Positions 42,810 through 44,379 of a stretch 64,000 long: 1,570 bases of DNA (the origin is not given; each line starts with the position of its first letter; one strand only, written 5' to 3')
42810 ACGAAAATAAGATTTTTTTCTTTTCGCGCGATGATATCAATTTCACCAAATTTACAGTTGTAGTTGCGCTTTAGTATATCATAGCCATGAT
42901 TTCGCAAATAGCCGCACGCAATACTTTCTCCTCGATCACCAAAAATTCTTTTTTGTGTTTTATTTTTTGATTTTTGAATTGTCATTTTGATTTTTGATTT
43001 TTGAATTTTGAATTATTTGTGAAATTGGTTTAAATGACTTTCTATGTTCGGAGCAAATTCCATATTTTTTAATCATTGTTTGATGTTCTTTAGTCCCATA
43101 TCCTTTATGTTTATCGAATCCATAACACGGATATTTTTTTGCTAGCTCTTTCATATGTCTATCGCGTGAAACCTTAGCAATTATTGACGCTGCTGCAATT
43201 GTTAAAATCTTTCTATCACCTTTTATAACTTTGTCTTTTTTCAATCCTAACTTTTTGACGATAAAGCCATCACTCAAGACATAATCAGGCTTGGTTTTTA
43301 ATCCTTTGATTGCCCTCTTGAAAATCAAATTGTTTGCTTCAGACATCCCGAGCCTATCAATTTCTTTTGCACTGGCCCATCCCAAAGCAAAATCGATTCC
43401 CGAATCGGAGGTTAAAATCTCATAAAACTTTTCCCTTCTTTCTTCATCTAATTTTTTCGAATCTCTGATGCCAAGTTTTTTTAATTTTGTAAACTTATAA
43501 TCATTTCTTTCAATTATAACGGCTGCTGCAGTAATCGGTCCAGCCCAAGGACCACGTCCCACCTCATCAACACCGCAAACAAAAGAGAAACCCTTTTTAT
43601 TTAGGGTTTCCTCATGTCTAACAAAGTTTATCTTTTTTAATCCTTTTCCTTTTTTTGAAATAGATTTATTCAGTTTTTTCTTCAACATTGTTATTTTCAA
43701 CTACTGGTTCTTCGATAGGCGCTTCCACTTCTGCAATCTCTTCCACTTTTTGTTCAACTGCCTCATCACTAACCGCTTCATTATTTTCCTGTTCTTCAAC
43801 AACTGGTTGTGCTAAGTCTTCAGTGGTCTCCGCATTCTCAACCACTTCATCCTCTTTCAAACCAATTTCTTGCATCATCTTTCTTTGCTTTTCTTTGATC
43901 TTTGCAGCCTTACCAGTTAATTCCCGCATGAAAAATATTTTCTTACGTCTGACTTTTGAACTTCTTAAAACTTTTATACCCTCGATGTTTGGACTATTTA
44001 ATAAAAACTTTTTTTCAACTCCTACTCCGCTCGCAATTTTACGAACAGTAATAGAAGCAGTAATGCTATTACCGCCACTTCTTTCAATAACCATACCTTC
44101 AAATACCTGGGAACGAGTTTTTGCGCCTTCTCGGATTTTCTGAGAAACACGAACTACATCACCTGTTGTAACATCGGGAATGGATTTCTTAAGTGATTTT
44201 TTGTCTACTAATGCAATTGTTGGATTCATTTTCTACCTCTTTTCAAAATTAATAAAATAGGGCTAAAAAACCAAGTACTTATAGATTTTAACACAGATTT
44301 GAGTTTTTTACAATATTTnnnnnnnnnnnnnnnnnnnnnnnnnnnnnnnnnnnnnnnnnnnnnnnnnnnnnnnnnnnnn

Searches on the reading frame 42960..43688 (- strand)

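Call 60: search_protein_families(library=pfam, proteins=[window:42960-43688:-], max_evalue=0.001)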
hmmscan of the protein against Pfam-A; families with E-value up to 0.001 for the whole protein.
window:42960-43688:- (242 aa): 1 family
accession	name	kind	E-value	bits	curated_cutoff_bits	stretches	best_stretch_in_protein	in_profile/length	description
PF01351.25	RNase_HII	-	9.5e-41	140.3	25.8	1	38-220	1-197/199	Ribonuclease HII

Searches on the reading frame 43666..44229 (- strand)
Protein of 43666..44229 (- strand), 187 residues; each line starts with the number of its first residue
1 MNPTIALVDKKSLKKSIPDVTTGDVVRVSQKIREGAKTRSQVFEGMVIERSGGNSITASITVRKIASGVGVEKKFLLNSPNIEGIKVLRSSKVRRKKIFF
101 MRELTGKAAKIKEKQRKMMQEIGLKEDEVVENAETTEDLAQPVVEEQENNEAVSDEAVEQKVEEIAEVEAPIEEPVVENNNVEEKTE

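Call 60: search_protein_families(library=pfam, proteins=[window:43666-44229:-], max_evalue=0.001)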
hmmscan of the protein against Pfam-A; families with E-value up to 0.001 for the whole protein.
window:43666-44229:- (187 aa): 1 family
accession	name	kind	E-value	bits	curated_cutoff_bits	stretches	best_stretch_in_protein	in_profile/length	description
PF01245.26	Ribosomal_L19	-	3.6e-38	130.4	22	1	5-114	3-111/111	Ribosomal protein L19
